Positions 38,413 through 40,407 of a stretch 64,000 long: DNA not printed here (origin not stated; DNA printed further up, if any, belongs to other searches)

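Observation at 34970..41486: T2SS-like gspCDEF core without pseudopilin genes, with an ATPase carrying a textbook tandem MshEN c-di-GMP receptor domain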

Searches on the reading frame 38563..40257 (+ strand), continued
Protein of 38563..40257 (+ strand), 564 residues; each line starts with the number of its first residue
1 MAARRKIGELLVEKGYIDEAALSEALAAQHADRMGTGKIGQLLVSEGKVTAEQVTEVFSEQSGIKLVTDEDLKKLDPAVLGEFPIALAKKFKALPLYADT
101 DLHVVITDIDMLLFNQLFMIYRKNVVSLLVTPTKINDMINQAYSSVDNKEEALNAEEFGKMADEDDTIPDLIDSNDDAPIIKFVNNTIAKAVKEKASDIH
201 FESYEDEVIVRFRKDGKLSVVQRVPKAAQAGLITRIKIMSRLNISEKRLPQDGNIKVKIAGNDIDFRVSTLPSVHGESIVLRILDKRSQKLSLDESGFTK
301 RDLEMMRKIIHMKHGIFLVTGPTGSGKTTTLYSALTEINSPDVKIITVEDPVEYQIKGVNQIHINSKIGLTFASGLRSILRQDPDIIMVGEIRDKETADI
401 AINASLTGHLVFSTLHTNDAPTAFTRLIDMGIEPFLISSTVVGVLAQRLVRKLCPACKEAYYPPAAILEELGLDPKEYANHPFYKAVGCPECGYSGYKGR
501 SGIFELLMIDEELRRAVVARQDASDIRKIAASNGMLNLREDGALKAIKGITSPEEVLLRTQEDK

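Call 14: find_homologous_proteins(query=window:38563-40257:+, max_evalue=1e-50)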
Query window:38563-40257:+ (564 aa): 8000 proteins with E <= 1e-50 among 8000 candidates; the best 120 are listed.
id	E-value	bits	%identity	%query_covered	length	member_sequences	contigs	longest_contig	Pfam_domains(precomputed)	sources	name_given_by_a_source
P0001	0.0e+0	1216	98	100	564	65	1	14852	PF05157.21,PF00437.27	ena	-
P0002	0.0e+0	1207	98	100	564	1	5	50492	PF05157.21,PF00437.27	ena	-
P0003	0.0e+0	1195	96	100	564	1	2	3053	PF05157.21,PF00437.27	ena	-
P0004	0.0e+0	1194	97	100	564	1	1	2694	PF05157.21,PF00437.27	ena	-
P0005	0.0e+0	1193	96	100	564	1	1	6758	PF05157.21,PF00437.27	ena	-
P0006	0.0e+0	1192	96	100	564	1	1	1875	PF05157.21,PF00437.27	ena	-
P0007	0.0e+0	1192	96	100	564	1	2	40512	PF05157.21,PF00437.27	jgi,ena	-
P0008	0.0e+0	1192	96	100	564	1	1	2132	PF05157.21,PF00437.27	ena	-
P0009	0.0e+0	1189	96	100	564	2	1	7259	PF05157.21,PF00437.27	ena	-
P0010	0.0e+0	1185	96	100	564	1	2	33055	PF05157.21,PF00437.27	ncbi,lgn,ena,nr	ncbi:Flp pilus assembly complex ATPase component TadA [bacterium]|nr:Flp pilus assembly complex ATPa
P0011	0.0e+0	1184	96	100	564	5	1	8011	PF05157.21,PF00437.27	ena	-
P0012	0.0e+0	1183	96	100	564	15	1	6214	PF00437.27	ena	-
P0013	0.0e+0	1181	96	100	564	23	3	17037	PF05157.21,PF00437.27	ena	-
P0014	0.0e+0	1175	95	100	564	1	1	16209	PF05157.21,PF00437.27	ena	-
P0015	0.0e+0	1174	95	100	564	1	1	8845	PF05157.21,PF00437.27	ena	-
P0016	0.0e+0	1168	94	100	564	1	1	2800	PF05157.21,PF00437.27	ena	-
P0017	3.3e-297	1004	80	99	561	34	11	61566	PF05157.21,PF00437.27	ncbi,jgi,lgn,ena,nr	ncbi:MAG TPA: ATPase, T2SS/T4P/T4SS family [bacterium]|nr:Flp pilus assembly complex ATPase componen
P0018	2.9e-296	1001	80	99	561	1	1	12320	PF05157.21,PF00437.27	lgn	-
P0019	4.0e-292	988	80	99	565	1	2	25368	PF05157.21,PF00437.27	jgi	-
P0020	4.5e-292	987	80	99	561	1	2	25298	PF05157.21,PF00437.27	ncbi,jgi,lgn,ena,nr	ncbi:MAG TPA: ATPase, T2SS/T4P/T4SS family [bacterium]|nr:ATPase, T2SS/T4P/T4SS family [bacterium]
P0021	9.3e-292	986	81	99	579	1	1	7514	PF05157.21,PF00437.27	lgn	-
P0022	2.7e-291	985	81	99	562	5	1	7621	PF05157.21,PF00437.27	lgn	-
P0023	2.8e-287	972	79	99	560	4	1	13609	PF05157.21,PF00437.27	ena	-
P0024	9.5e-285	963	78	99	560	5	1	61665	PF05157.21,PF00437.27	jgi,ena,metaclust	metaclust:\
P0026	2.1e-274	929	76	99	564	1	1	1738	PF05157.21,PF00437.27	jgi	jgi:general secretion pathway protein E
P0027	2.1e-273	926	76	99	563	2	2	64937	PF05157.21,PF00437.27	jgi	jgi:general secretion pathway protein E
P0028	1.3e-256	870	71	99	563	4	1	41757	PF05157.21,PF00437.27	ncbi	-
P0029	4.9e-256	869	71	99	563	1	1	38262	PF05157.21,PF00437.27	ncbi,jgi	-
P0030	1.7e-251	854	70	99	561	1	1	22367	PF05157.21,PF00437.27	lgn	-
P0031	2.8e-249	846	68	99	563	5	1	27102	PF05157.21,PF00437.27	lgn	-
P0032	2.1e-246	837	66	99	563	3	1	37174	PF05157.21,PF00437.27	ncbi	-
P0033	3.3e-246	836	66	99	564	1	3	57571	PF05157.21,PF00437.27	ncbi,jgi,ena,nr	ncbi:MAG TPA: type II secretion system ATPase GspE [bacterium]|nr:type II secretion system ATPase Gs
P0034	1.5e-244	831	68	99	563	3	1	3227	PF05157.21,PF00437.27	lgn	-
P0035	2.7e-243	827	66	99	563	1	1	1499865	PF05157.21,PF00437.27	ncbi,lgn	-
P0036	7.4e-241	819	72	91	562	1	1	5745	PF05157.21,PF00437.27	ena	-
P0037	1.6e-240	817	71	92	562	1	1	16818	PF05157.21,PF00437.27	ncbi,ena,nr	ncbi:type II secretion system ATPase GspE [bacterium]|nr:type II secretion system ATPase GspE [bacte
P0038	3.9e-239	813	66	99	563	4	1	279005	PF05157.21,PF00437.27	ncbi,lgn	-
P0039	2.6e-234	797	71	91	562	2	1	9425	PF05157.21,PF00437.27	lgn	-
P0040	4.2e-233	793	67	98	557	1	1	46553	PF05157.21,PF00437.27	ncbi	-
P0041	2.2e-176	606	52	99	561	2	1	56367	PF05157.21,PF00437.27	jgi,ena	-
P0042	2.7e-171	589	51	99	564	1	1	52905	PF05157.21,PF00437.27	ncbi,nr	ncbi:MAG: type II secretion system ATPase GspE [Deltaproteobacteria bacterium]|nr:type II secretion 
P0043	3.1e-171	589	51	99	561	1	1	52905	PF05157.21,PF00437.27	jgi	-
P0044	3.7e-168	579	50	99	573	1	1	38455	PF05157.21,PF00437.27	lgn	-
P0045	2.7e-167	576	48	99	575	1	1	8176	PF05157.21,PF00437.27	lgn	-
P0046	9.5e-167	574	50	99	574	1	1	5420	PF05157.21,PF00437.27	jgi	jgi:general secretion pathway protein E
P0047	1.2e-166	574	49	100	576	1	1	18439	PF05157.21,PF00437.27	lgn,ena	-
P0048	1.4e-166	573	50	99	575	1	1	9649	PF05157.21,PF00437.27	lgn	-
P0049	1.8e-166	573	51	100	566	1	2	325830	PF05157.21,PF00437.27,PF13401.13,PF25199.2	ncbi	-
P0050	2.1e-166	573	49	99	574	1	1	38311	PF05157.21,PF00437.27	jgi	jgi:general secretion pathway protein E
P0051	5.0e-166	572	76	63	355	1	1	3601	PF05157.21,PF00437.27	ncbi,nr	ncbi:MAG TPA: ATPase, T2SS/T4P/T4SS family, partial [bacterium]|nr:ATPase, T2SS/T4P/T4SS family [bac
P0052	6.0e-166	571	49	100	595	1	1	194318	PF05157.21,PF00437.27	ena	-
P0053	1.3e-165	570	49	99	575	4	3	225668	PF05157.21,PF00437.27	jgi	jgi:general secretion pathway protein E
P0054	1.5e-165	570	51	99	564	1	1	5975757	PF05157.21,PF00437.27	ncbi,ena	-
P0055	1.8e-165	570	49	99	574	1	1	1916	PF05157.21,PF00437.27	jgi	-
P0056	1.9e-165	570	50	99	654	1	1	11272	PF05157.21,PF00437.27,PF13604.13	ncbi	-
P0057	3.1e-165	569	51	100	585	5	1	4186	PF05157.21,PF00437.27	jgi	-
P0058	3.6e-165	569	53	93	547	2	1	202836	PF05157.21,PF00437.27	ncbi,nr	ncbi:MAG: type II secretion system ATPase GspE [Myxococcales bacterium]|nr:type II secretion system 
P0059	5.9e-165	568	49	99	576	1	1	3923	PF05157.21,PF00437.27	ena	-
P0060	6.0e-165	568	49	99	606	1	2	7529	PF05157.21,PF00437.27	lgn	-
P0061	6.4e-165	568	50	99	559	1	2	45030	PF05157.21,PF00437.27,PF13191.13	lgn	-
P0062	6.6e-165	568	49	100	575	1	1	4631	PF05157.21,PF00437.27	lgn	-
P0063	7.4e-165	568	49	99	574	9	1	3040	PF05157.21,PF00437.27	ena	-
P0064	9.4e-165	567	49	99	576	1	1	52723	PF05157.21,PF00437.27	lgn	-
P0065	9.9e-165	567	49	100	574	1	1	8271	PF05157.21,PF00437.27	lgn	-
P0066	9.9e-165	567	50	99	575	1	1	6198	PF05157.21,PF00437.27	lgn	-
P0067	1.3e-164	567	50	99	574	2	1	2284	PF05157.21,PF00437.27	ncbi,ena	-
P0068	1.5e-164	567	50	99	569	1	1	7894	PF05157.21,PF00437.27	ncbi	-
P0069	1.7e-164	567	49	99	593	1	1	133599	PF05157.21,PF00437.27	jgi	jgi:general secretion pathway protein E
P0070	2.6e-164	566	49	99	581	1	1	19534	PF05157.21,PF00437.27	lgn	-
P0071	3.2e-164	566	49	99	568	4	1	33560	PF05157.21,PF00437.27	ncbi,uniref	ncbi:Type IV fimbrial assembly, ATPase PilB [hydrothermal vent metagenome]|uniref:protein-secreting 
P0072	4.5e-164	565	49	99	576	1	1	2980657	PF05157.21,PF00437.27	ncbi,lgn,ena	-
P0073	5.1e-164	565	49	99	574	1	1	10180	PF05157.21,PF00437.27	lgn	-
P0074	5.4e-164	565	49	99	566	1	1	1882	PF05157.21,PF00437.27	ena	-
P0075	5.4e-164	565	49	99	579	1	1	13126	PF05157.21,PF00437.27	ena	-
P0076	5.4e-164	565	49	99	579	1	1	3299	PF05157.21,PF00437.27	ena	-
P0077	5.5e-164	565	49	99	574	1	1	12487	PF05157.21,PF00437.27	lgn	-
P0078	6.2e-164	565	48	99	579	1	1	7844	PF05157.21,PF00437.27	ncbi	-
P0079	6.2e-164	565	49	99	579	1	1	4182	PF05157.21,PF00437.27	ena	-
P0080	7.7e-164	564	49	99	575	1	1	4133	PF05157.21,PF00437.27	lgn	-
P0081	7.9e-164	564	49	99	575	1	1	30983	PF05157.21,PF00437.27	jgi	-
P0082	8.2e-164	564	48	99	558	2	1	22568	PF05157.21,PF00437.27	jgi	-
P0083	9.0e-164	564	49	99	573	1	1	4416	PF05157.21,PF00437.27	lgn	-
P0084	1.0e-163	564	50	99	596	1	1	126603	PF05157.21,PF00437.27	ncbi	-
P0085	1.4e-163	564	49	99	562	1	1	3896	PF05157.21,PF00437.27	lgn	-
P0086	1.5e-163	563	49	100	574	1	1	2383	PF05157.21,PF00437.27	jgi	jgi:general secretion pathway protein E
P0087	1.6e-163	563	50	99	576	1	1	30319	PF05157.21,PF00437.27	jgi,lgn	-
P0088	1.9e-163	563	50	99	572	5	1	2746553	PF05157.21,PF00437.27,PF25199.2,PF13191.13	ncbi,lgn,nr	ncbi:MAG: type II secretion system ATPase GspE [Deltaproteobacteria bacterium]|nr:MAG: type II secre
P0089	2.2e-163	563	49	99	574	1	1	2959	PF05157.21,PF00437.27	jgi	jgi:general secretion pathway protein E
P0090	2.2e-163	563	49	99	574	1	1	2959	PF05157.21,PF00437.27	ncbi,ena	-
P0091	2.2e-163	563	49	99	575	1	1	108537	PF05157.21,PF00437.27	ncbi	-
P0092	2.3e-163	563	50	99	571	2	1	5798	PF05157.21,PF00437.27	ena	-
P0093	2.5e-163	563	48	100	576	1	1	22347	PF05157.21,PF00437.27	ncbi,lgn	-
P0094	2.8e-163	563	49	100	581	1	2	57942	PF05157.21,PF00437.27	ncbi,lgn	-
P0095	3.4e-163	562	50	98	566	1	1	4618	PF05157.21,PF00437.27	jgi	jgi:general secretion pathway protein E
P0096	3.5e-163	562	50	99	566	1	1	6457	PF05157.21,PF00437.27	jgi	jgi:general secretion pathway protein E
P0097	4.1e-163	562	49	99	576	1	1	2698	PF05157.21,PF00437.27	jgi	-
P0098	4.6e-163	562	49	99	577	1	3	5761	PF05157.21,PF00437.27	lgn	-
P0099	5.5e-163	562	48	99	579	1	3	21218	PF05157.21,PF00437.27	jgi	jgi:general secretion pathway protein E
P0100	5.5e-163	562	50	99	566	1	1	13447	PF05157.21,PF00437.27,PF25199.2,PF13191.13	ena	-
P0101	6.5e-163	561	49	99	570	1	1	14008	PF05157.21,PF00437.27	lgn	-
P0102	6.7e-163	561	49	99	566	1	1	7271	PF05157.21,PF00437.27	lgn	-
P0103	7.1e-163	561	47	99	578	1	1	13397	PF05157.21,PF00437.27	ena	-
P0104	7.6e-163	561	49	99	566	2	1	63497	PF05157.21,PF00437.27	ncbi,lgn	-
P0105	8.5e-163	561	48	99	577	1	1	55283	PF05157.21,PF00437.27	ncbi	-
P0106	9.3e-163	561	49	99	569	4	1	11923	PF05157.21,PF00437.27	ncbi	-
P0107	9.4e-163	561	48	100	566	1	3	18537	PF05157.21,PF00437.27,PF25199.2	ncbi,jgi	ncbi:MAG: type II secretion system ATPase GspE [Deltaproteobacteria bacterium]|jgi:general secretion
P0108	1.1e-162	561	49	99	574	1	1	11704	PF05157.21,PF00437.27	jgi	jgi:general secretion pathway protein E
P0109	1.1e-162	561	50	99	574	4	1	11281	PF05157.21,PF00437.27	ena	-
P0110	1.2e-162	560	50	99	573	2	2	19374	PF05157.21,PF00437.27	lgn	-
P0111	1.3e-162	560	48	99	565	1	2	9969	PF05157.21,PF00437.27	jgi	jgi:general secretion pathway protein E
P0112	1.3e-162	560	49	99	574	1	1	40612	PF05157.21,PF00437.27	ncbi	-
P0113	1.4e-162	560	48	99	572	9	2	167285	PF05157.21,PF00437.27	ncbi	-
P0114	1.6e-162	560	50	99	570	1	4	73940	PF05157.21,PF00437.27,PF13191.13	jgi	-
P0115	1.9e-162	560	47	99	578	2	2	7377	PF05157.21,PF00437.27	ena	-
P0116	1.9e-162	560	48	99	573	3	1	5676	PF05157.21,PF00437.27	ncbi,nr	ncbi:MAG: type II secretion system ATPase GspE [Nitrospirales bacterium]|nr:type II secretion system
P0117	2.4e-162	559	49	99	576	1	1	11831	PF05157.21,PF00437.27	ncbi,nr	ncbi:type II secretion system ATPase GspE [bacterium]|nr:type II secretion system ATPase GspE [bacte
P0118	2.6e-162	559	48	99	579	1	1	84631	PF05157.21,PF00437.27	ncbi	-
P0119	3.2e-162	559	49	99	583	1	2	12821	PF05157.21,PF00437.27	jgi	jgi:general secretion pathway protein E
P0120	3.5e-162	559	49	99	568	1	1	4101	PF05157.21,PF00437.27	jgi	jgi:general secretion pathway protein E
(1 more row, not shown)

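Call 17: find_encoding_contigs(protein=P0035, flank=10000, max_places=2)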
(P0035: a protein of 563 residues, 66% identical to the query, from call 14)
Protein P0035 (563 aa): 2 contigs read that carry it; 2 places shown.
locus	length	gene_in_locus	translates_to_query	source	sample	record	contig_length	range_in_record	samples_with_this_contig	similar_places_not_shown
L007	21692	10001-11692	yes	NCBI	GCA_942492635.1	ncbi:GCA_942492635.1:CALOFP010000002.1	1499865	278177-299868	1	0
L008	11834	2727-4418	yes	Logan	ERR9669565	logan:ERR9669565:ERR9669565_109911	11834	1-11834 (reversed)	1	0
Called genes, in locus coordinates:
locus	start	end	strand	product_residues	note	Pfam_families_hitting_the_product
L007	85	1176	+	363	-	PF00923:TAL_FSA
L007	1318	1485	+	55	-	-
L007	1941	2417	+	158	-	PF01257:2Fe-2S_thioredx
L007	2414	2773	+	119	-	-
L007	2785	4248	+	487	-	PF01512:Complex1_51K, PF10531:SLBB (weak), PF10589:NADH_4Fe-4S, PF00037:Fer4, PF12838:Fer4_7, PF13187:Fer4_9 (weak), PF13237:Fer4_10 (weak), PF14697:Fer4_21, +3 more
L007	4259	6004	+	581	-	PF13510:Fer2_4, PF10588:NADH-G_4Fe-4S_3, PF13183:Fer4_8 (weak), PF14697:Fer4_21 (weak), PF22117:Fer4_Nqo3, PF12838:Fer4_7, PF02906:Fe_hyd_lg_C, PF02256:Fe_hyd_SSU, +2 more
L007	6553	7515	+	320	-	PF17820:PDZ_6 (faint), PF13180:PDZ_2 (faint)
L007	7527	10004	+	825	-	PF21305:type_II_gspD_N0, PF03958:Secretin_N, PF00263:Secretin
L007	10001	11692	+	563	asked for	PF05157:MshEN (weak), PF00437:T2SSE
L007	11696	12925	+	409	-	PF28597:T2SSF_N, PF00482:T2SSF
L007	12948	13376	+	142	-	PF07963:N_methyl, PF08334:T2SSG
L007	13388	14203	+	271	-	-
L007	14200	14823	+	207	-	-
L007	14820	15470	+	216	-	PF07963:N_methyl (weak), PF11612:T2SSJ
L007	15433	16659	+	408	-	PF21687:T2SSK_1st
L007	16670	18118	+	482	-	PF05137:PilN (weak)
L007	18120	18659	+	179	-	PF10741:T2SSM_b (weak)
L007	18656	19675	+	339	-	-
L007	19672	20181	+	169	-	-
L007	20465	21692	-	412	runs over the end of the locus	PF06245:DUF1015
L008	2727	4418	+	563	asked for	PF05157:MshEN (weak), PF00437:T2SSE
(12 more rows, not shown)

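Call 18: find_encoding_contigs(protein=P0017, flank=10000, max_places=2)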
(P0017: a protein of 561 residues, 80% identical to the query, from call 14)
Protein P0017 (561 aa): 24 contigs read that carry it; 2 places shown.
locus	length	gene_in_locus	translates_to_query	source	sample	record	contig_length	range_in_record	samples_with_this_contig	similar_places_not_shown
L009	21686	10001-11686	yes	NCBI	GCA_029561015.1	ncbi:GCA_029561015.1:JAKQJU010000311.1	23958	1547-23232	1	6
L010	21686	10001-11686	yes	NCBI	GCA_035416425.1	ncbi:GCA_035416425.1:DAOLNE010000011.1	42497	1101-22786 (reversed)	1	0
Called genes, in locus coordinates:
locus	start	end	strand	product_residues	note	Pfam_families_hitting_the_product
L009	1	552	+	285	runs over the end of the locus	PF04055:Radical_SAM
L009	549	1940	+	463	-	-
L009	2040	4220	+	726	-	PF25390:WD40_RLD, PF13540:RCC1_2 (weak), PF00415:RCC1 (weak), PF13540:RCC1_2 (weak), PF25390:WD40_RLD, PF00415:RCC1 (weak), PF25390:WD40_RLD, PF13540:RCC1_2, +2 more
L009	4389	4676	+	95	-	PF00166:Cpn10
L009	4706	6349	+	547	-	PF00118:Cpn60_TCP1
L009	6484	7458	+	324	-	PF13180:PDZ_2 (faint)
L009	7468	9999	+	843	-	PF21305:type_II_gspD_N0, PF03958:Secretin_N, PF00263:Secretin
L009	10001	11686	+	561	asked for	PF05157:MshEN, PF00437:T2SSE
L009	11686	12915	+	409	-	PF28597:T2SSF_N, PF00482:T2SSF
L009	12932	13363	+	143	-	PF08334:T2SSG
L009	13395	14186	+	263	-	-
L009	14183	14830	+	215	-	-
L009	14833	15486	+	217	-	PF07963:N_methyl, PF11612:T2SSJ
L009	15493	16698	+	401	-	PF21687:T2SSK_1st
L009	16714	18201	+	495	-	-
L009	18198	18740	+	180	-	-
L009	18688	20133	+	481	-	-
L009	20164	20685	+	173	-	-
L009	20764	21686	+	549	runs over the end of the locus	?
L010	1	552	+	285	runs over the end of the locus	PF04055:Radical_SAM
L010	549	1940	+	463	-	-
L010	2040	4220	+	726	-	PF25390:WD40_RLD, PF13540:RCC1_2 (weak), PF00415:RCC1 (weak), PF13540:RCC1_2 (weak), PF25390:WD40_RLD, PF00415:RCC1 (weak), PF25390:WD40_RLD, PF13540:RCC1_2, +1 more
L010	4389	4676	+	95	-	PF00166:Cpn10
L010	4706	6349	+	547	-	PF00118:Cpn60_TCP1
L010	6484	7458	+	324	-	PF13180:PDZ_2 (faint)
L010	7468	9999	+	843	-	PF21305:type_II_gspD_N0, PF03958:Secretin_N, PF00263:Secretin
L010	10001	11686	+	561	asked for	PF05157:MshEN, PF00437:T2SSE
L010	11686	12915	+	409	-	PF28597:T2SSF_N, PF00482:T2SSF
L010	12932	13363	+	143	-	PF08334:T2SSG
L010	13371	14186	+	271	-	-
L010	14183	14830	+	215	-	-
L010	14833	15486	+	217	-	PF07963:N_methyl, PF11612:T2SSJ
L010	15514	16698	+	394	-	PF21687:T2SSK_1st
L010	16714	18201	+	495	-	-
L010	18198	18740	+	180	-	-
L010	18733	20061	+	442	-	-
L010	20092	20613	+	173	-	-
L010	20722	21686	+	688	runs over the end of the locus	?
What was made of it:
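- On MSHA type IV pilus system: The neighbours are gspC and gspF, and gspG-N in relatives (calls 17, 18).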

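Call 25: find_homologous_proteins(query=L009:12932-13363:+, max_evalue=1e-20)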
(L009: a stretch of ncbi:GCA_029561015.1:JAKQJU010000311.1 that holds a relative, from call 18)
Query L009:12932-13363:+ (143 aa): 379 proteins with E <= 1e-20 among 907 candidates; the best 120 are listed.
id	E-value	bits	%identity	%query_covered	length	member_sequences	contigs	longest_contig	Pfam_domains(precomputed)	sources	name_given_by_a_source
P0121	3.4e-89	314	100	100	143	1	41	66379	PF08334.17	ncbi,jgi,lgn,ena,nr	ncbi:MAG TPA: type II secretion system major pseudopilin GspG [bacterium]|jgi:general secretion path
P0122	1.1e-88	312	99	100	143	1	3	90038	PF08334.17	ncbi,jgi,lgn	jgi:general secretion pathway protein G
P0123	4.4e-87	307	98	100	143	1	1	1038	PF08334.17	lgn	-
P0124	9.2e-87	306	97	100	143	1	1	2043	PF08334.17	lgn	-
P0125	1.3e-85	302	98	100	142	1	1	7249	PF08334.17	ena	-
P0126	3.1e-82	291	92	100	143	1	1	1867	PF08334.17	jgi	jgi:general secretion pathway protein G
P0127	8.4e-82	290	92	100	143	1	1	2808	PF08334.17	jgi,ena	-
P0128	8.5e-82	290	92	100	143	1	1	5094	PF08334.17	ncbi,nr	ncbi:MAG TPA: type II secretion system major pseudopilin GspG [bacterium]|nr:type II secretion syste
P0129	1.0e-77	277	85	100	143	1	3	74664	PF07963.18,PF08334.17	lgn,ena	-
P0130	2.1e-76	272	85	100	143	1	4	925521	PF07963.18,PF08334.17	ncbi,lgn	ncbi:MAG: type II secretion system major pseudopilin GspG [bacterium]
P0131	5.3e-76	271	85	100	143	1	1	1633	PF07963.18,PF08334.17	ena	-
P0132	5.4e-76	271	85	99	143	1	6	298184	PF08334.17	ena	-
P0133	7.2e-76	271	85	99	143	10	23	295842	PF07963.18,PF08334.17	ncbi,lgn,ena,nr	ncbi:type II secretion system major pseudopilin GspG [bacterium]|nr:type II secretion system major p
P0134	8.7e-76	270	85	99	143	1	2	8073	PF07963.18,PF08334.17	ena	-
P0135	1.5e-75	270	85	99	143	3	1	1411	PF07963.18,PF08334.17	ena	-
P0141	4.3e-75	268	84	99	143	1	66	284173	PF07963.18,PF08334.17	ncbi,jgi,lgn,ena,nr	ncbi:type II secretion system major pseudopilin GspG [bacterium]|nr:type II secretion system major p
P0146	9.8e-75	267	84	99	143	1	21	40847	PF07963.18,PF08334.17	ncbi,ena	-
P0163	8.3e-74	264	83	100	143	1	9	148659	PF07963.18,PF08334.17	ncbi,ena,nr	ncbi:type II secretion system major pseudopilin GspG [bacterium]|nr:type II secretion system major p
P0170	2.1e-73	263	83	99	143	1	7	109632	PF07963.18,PF08334.17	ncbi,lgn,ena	-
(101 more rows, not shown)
